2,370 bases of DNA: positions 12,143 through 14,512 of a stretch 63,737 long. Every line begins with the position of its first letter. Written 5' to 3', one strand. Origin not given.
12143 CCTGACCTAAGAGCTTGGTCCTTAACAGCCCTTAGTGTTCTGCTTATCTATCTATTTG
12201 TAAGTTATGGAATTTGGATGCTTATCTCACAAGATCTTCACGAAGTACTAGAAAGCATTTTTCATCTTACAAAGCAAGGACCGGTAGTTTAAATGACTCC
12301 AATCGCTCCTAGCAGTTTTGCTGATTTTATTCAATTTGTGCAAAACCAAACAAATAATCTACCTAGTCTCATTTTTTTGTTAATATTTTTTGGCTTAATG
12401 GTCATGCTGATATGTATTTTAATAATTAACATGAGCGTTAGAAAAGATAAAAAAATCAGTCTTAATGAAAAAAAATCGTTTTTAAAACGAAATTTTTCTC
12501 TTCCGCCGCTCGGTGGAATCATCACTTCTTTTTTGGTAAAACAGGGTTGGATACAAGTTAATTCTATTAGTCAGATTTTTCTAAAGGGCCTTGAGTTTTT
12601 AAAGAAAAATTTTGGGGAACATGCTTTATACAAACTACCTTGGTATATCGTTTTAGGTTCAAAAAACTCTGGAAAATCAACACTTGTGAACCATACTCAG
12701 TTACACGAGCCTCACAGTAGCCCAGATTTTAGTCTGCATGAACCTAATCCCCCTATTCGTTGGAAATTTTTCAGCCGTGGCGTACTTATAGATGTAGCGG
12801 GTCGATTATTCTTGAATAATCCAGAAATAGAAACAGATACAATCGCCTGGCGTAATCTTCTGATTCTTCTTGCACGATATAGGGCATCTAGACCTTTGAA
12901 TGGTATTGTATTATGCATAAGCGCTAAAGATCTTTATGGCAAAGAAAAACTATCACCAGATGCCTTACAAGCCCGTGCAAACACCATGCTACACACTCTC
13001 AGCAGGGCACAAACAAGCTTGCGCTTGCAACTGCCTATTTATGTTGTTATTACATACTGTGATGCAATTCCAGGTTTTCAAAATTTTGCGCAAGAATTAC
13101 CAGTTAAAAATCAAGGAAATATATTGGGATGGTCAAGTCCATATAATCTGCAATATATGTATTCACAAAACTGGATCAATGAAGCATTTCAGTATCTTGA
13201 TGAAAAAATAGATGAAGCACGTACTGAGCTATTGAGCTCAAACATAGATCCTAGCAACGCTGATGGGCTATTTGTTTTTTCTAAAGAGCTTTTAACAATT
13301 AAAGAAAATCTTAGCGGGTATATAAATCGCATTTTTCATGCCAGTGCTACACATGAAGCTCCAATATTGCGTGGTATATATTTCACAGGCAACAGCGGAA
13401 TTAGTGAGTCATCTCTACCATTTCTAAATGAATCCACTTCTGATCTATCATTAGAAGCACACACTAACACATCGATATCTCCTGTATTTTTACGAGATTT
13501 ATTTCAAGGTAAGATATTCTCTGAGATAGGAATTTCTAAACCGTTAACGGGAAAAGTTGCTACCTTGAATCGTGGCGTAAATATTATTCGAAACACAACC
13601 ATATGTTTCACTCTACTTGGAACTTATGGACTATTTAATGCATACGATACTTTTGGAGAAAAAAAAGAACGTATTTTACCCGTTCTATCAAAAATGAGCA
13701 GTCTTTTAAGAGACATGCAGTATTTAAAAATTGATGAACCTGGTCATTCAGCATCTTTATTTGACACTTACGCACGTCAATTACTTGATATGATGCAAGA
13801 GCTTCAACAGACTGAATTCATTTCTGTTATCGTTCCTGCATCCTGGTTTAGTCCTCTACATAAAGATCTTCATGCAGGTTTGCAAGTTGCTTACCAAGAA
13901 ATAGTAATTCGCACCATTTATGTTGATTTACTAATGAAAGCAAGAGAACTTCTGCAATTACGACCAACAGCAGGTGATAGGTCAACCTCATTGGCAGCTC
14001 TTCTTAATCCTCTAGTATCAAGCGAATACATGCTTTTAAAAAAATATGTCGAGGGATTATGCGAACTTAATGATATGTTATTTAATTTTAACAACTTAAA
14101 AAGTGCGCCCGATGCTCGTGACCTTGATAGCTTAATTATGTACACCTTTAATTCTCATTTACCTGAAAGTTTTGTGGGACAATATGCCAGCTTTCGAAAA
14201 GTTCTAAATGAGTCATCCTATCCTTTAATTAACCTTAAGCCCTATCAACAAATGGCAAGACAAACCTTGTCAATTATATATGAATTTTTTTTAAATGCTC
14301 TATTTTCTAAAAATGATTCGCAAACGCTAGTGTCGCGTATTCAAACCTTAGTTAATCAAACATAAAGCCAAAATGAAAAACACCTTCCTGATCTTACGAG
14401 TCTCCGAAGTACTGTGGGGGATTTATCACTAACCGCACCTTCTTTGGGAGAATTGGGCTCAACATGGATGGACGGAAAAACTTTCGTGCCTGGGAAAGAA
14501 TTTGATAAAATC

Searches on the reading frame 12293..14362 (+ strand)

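Call 56: search_protein_families(library=pfam, proteins=[window:12293-14362:+], max_evalue=0.01)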
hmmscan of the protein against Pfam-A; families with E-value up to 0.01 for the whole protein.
window:12293-14362:+ (690 aa): 1 family
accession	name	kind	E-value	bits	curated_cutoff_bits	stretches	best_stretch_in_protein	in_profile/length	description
PF14331.11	IcmF-related_N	-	1.3e-48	166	25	1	181-415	3-238/259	IcmF-related N-terminal domain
